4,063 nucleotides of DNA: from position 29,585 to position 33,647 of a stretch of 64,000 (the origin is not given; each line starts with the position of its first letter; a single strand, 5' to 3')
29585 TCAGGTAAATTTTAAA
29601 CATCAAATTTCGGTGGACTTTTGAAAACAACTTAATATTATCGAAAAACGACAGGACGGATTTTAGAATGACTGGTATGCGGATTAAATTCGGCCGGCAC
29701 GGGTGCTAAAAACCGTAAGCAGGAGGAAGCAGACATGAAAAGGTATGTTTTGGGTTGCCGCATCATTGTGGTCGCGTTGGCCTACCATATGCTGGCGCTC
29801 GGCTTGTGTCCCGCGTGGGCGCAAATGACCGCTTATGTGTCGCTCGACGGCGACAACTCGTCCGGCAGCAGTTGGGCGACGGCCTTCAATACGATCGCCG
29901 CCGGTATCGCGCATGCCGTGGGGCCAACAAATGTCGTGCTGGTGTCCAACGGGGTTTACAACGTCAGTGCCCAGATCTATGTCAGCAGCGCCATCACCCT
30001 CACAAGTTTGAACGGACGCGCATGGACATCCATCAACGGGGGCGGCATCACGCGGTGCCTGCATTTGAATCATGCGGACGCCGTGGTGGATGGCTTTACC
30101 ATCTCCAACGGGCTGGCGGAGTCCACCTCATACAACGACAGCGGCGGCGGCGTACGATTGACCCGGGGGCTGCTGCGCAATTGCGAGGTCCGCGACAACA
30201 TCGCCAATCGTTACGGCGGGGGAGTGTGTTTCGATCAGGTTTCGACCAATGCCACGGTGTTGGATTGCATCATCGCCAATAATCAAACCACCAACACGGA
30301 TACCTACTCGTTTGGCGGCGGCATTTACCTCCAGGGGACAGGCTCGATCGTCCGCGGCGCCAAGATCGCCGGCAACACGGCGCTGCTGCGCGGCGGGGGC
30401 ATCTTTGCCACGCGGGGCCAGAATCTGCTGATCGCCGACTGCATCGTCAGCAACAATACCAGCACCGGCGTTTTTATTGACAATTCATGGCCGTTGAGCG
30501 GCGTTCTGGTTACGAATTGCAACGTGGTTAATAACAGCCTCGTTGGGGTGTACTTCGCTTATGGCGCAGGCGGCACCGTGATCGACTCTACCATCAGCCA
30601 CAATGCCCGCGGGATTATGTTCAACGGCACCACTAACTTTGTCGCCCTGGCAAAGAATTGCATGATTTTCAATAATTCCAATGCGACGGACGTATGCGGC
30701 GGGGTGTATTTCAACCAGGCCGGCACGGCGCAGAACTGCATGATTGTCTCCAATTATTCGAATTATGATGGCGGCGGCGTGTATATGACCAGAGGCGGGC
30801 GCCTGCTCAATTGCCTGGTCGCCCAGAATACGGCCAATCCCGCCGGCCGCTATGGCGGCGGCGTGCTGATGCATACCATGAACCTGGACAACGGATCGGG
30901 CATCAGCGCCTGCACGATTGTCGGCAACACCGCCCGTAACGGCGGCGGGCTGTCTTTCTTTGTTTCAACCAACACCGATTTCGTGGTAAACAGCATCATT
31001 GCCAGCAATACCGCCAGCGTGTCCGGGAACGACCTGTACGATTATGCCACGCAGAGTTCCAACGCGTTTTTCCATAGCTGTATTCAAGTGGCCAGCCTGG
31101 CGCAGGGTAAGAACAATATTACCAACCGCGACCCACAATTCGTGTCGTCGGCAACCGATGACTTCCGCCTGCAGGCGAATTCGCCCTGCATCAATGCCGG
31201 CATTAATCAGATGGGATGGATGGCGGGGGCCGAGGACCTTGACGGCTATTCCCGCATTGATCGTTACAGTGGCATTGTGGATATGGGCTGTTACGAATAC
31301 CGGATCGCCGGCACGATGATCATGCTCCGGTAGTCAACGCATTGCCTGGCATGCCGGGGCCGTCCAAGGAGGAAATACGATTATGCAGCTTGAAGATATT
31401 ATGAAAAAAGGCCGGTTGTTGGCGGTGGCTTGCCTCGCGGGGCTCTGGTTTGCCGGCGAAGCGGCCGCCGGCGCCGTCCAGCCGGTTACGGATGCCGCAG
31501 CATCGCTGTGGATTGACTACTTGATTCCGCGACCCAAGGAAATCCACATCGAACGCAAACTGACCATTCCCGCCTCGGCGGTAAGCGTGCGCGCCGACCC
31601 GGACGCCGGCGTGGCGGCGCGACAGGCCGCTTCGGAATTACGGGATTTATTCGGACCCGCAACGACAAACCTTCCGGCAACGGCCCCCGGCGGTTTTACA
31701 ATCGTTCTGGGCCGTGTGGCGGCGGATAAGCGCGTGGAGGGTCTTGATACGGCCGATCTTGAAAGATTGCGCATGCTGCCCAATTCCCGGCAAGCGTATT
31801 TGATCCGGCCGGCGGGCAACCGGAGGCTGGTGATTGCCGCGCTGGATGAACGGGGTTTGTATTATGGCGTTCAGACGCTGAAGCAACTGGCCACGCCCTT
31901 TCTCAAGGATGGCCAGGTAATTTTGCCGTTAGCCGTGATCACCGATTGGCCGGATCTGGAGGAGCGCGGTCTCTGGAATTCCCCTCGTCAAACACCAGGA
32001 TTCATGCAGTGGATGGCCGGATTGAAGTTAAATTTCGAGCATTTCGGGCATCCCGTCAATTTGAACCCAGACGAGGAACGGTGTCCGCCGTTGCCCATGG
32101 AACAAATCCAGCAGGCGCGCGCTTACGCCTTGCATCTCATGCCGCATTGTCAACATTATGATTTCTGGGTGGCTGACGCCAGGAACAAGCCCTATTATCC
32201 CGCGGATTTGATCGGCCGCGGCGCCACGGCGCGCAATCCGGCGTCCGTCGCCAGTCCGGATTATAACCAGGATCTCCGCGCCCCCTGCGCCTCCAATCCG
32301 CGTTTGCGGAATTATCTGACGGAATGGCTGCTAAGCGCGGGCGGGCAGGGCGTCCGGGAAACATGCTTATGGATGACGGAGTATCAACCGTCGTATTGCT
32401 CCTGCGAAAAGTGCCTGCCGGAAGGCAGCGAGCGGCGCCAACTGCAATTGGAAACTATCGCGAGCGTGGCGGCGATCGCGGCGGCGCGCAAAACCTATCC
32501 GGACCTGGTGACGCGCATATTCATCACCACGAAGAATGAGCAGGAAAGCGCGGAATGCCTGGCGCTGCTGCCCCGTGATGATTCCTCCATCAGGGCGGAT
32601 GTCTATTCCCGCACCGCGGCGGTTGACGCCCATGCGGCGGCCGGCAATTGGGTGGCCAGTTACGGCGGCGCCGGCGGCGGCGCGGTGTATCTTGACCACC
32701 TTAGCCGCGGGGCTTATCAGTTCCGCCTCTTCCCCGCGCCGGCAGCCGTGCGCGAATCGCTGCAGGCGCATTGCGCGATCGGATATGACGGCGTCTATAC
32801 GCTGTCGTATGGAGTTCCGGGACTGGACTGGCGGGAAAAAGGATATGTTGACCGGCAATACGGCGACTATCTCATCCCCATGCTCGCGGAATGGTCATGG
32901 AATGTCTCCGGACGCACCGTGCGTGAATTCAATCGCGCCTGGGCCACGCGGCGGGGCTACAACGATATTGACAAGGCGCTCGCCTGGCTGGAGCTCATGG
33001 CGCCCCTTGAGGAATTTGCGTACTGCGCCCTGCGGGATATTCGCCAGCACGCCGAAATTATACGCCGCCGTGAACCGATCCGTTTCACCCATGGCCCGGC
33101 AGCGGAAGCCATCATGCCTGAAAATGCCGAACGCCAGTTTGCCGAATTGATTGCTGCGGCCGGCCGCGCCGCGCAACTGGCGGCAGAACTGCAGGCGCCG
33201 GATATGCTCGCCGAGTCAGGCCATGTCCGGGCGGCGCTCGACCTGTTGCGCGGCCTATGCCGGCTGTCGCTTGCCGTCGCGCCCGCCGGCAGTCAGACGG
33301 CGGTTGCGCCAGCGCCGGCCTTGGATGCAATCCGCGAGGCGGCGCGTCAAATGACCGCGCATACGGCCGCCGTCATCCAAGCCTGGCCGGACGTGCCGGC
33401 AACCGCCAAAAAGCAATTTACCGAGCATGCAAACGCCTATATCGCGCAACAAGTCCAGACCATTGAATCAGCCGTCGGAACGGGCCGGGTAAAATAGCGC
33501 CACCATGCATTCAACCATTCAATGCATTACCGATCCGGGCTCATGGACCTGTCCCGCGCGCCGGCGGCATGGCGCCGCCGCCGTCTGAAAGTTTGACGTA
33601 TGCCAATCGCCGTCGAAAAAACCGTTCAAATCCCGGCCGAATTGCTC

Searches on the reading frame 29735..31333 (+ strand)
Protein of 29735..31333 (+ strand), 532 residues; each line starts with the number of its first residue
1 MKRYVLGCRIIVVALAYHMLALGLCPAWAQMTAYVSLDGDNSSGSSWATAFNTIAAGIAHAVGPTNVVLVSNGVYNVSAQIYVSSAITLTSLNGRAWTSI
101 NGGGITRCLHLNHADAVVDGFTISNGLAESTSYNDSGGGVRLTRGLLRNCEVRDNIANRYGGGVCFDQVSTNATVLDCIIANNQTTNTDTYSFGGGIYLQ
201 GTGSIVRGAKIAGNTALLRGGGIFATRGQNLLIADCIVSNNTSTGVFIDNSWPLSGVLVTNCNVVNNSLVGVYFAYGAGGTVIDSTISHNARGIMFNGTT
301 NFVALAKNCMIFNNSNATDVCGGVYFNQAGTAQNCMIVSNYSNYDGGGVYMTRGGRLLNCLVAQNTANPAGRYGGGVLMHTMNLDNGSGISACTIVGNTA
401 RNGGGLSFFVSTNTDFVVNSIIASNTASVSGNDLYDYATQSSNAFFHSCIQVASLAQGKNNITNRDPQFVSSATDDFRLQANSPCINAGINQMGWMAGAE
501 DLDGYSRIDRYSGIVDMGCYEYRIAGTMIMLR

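Call 11: search_protein_families(library=pfam, proteins=[window:29735-31333:+])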
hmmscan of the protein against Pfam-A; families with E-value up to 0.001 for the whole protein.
window:29735-31333:+ (532 aa): 2 families
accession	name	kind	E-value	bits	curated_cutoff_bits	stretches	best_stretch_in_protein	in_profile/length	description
PF13229.12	Beta_helix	-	1.4e-15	57.7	25.9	1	196-366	2-157/158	Right handed beta helix region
PF05048.19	NosD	-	9.9e-10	38.6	23.6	1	136-341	15-201/212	Periplasmic copper-binding protein (NosD)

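Call 16: find_encoding_contigs(protein=window:29735-31333:+, flank=10000, max_places=10)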
Protein window:29735-31333:+ (532 aa): no gene with exactly this product is on record in the collection.

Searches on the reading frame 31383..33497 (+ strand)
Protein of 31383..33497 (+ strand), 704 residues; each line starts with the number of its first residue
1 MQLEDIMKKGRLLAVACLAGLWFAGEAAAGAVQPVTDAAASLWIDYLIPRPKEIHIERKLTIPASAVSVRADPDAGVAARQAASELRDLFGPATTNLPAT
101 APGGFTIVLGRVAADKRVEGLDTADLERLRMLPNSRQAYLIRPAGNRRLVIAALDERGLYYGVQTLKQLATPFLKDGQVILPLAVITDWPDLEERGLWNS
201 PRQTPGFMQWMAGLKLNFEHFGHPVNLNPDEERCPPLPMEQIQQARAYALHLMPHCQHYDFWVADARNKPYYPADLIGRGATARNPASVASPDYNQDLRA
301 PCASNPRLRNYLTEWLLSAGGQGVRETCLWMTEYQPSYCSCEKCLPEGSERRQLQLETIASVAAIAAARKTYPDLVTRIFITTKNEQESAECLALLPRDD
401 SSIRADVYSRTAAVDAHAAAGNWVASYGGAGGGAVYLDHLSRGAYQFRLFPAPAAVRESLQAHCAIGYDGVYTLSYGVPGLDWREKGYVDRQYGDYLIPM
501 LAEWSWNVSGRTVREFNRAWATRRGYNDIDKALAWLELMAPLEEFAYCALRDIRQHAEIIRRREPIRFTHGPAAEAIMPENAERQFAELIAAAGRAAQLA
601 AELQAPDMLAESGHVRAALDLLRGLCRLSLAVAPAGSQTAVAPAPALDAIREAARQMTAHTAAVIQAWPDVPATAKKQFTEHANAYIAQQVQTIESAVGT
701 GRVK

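Call 11: search_protein_families(library=pfam, proteins=[window:31383-33497:+])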
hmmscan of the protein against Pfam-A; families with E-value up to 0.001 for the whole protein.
window:31383-33497:+ (704 aa): 2 families
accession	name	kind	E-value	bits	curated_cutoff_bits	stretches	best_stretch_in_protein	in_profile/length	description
PF02838.20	Glyco_hydro_20b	-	3.7e-11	44.3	26.1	1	47-189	4-124/124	Glycosyl hydrolase family 20, domain 2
PF25591.1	LRV_2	-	0.0002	21.7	27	0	296-326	25-55/61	Leucine Rich Repeat Variant domain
